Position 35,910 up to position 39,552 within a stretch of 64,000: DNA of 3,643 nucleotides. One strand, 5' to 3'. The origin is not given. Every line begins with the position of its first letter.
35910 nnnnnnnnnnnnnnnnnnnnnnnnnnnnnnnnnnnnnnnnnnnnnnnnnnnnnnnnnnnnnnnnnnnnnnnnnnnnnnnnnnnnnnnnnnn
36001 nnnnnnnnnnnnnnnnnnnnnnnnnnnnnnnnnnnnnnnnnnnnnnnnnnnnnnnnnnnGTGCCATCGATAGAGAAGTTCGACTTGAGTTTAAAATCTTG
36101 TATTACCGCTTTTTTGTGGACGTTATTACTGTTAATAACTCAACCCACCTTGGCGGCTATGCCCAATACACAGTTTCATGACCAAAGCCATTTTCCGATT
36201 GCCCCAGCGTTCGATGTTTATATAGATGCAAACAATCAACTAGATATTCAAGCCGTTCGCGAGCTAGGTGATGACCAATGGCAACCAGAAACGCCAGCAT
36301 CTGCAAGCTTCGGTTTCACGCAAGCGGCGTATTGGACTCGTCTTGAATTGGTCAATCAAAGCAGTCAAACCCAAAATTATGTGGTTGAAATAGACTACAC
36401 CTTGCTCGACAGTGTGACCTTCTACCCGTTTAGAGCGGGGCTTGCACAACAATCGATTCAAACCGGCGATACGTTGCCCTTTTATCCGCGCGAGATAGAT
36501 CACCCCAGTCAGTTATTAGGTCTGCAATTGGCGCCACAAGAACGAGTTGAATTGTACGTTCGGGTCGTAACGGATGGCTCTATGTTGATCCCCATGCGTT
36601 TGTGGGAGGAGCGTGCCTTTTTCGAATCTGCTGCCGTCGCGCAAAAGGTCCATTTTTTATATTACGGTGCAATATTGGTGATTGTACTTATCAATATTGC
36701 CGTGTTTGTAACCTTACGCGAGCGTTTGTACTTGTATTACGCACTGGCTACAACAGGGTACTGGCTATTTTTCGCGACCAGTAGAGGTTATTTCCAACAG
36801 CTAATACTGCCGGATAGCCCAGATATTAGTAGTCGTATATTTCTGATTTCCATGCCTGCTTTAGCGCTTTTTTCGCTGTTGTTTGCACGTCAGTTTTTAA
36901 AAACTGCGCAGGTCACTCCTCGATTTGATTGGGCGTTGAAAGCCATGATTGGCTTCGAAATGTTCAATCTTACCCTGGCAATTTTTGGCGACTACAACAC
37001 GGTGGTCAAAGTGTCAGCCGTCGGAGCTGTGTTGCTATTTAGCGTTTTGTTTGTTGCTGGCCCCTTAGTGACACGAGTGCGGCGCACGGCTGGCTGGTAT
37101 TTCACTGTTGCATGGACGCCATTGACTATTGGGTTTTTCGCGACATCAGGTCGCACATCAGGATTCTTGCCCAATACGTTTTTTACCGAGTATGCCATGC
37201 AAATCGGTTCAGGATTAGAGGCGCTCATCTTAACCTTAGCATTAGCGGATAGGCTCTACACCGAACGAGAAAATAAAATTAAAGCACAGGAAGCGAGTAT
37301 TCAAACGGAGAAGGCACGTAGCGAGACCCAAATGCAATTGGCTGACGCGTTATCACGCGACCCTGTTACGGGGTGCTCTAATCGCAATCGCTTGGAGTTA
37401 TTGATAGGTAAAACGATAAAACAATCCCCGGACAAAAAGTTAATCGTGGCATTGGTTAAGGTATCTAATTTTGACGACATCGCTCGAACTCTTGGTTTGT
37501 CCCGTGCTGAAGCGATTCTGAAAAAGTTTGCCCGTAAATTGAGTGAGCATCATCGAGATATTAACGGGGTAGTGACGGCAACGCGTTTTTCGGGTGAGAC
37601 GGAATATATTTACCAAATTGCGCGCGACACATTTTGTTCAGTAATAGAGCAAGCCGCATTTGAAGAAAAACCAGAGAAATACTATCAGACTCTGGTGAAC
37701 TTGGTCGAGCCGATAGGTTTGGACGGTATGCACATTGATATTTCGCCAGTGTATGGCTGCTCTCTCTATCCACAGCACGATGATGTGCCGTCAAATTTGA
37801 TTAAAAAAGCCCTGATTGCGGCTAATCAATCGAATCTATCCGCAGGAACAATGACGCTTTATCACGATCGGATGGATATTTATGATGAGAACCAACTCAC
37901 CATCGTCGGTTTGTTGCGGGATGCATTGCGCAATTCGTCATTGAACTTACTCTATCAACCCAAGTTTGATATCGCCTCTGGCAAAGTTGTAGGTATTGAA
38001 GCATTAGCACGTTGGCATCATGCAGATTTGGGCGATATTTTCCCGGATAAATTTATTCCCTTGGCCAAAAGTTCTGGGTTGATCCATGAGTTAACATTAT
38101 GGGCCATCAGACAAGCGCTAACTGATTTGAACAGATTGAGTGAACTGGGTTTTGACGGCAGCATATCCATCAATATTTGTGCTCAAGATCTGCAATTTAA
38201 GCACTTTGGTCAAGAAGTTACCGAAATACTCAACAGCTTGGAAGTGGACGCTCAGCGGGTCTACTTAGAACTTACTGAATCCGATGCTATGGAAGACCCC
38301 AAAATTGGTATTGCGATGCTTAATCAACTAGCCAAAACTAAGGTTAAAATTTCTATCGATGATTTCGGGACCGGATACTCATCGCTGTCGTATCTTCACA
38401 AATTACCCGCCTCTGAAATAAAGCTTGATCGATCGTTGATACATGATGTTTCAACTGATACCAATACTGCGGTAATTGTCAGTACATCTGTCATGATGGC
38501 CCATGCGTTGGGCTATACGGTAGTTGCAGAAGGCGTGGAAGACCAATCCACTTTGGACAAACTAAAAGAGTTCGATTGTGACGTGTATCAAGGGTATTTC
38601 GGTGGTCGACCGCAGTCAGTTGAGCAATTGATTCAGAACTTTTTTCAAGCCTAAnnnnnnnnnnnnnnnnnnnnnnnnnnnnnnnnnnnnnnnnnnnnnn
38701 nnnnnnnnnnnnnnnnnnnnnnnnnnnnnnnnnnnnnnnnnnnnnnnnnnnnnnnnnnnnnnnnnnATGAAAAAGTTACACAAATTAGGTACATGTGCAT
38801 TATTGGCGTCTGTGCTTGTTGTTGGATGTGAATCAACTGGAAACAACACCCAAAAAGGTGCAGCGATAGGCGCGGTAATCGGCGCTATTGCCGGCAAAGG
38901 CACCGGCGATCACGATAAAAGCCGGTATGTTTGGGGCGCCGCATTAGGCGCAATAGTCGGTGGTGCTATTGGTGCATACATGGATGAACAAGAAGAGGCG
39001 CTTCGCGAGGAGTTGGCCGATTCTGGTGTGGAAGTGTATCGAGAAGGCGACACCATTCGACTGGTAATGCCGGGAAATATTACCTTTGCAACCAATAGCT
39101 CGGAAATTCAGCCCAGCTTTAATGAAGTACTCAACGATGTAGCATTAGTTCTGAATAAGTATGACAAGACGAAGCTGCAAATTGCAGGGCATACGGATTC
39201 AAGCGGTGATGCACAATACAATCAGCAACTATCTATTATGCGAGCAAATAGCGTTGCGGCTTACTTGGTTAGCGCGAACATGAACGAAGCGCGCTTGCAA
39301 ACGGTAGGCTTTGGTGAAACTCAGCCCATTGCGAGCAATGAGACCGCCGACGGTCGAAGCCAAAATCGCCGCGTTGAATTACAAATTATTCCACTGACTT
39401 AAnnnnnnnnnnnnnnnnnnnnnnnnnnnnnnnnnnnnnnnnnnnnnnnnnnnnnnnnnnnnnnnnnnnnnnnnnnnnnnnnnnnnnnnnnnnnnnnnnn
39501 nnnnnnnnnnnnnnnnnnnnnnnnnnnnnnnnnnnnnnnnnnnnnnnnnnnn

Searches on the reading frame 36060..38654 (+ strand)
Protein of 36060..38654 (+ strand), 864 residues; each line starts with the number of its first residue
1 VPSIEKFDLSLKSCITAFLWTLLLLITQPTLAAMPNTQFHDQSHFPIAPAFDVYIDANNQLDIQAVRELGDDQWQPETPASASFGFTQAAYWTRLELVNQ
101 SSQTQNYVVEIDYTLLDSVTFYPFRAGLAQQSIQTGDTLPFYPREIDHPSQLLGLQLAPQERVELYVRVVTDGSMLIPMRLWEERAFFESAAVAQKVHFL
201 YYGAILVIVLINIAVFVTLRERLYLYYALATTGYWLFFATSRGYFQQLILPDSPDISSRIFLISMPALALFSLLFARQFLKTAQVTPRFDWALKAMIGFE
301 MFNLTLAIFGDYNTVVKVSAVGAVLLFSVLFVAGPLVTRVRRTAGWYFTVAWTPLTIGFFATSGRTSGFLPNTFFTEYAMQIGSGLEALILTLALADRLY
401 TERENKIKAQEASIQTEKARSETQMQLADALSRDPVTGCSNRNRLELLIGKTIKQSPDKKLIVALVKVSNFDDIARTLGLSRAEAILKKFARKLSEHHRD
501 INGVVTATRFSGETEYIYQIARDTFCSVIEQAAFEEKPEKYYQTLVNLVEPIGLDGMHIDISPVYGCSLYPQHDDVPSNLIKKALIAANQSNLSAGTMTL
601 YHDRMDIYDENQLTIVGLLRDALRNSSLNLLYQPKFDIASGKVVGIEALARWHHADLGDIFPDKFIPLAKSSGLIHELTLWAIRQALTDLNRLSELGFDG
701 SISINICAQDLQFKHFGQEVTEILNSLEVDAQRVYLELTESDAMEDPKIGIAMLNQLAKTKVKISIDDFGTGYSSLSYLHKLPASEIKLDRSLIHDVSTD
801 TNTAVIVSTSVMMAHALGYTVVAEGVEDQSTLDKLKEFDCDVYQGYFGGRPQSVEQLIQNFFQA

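Call 51: search_protein_families(library=pfam, proteins=[window:36060-38654:+], max_evalue=0.000001)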
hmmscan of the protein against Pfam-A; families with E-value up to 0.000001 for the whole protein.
window:36060-38654:+ (864 aa): 4 families
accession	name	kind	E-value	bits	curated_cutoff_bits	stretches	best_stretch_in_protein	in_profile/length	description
PF00563.25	EAL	-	2.1e-65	220.9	31.3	1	619-851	4-236/236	EAL domain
PF07695.17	7TMR-DISM_7TM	-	2.4e-42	145.6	29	1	197-398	4-205/205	7TM diverse intracellular signalling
PF07696.17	7TMR-DISMED2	-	2.4e-33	115.4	22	1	49-183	2-136/136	7TMR-DISM extracellular 2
PF00990.26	GGDEF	-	1.1e-10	41.9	23.8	1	433-590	3-153/161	Diguanylate cyclase, GGDEF domain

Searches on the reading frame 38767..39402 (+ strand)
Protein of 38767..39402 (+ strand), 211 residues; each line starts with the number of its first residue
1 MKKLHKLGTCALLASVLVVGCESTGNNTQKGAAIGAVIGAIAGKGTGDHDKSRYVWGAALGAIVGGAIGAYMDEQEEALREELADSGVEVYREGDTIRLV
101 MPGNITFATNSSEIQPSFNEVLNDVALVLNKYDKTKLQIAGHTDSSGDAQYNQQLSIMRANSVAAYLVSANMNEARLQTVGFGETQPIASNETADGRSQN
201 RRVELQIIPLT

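Call 52: search_protein_families(library=pfam, proteins=[window:38767-39402:+], max_evalue=0.000001)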
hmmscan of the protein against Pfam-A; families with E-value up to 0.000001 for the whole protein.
window:38767-39402:+ (211 aa): 3 families
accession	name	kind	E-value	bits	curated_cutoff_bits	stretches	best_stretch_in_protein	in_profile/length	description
PF00691.25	OmpA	-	8.8e-24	84.2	27.2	1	106-201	1-98/98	OmpA family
PF13441.11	Gly-zipper_YMGG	-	2.5e-10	40.3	28.9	1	26-71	1-45/45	YMGG-like Gly-zipper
PF13488.11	Gly-zipper_Omp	-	2.1e-08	34.4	25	1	31-76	2-46/46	Glycine zipper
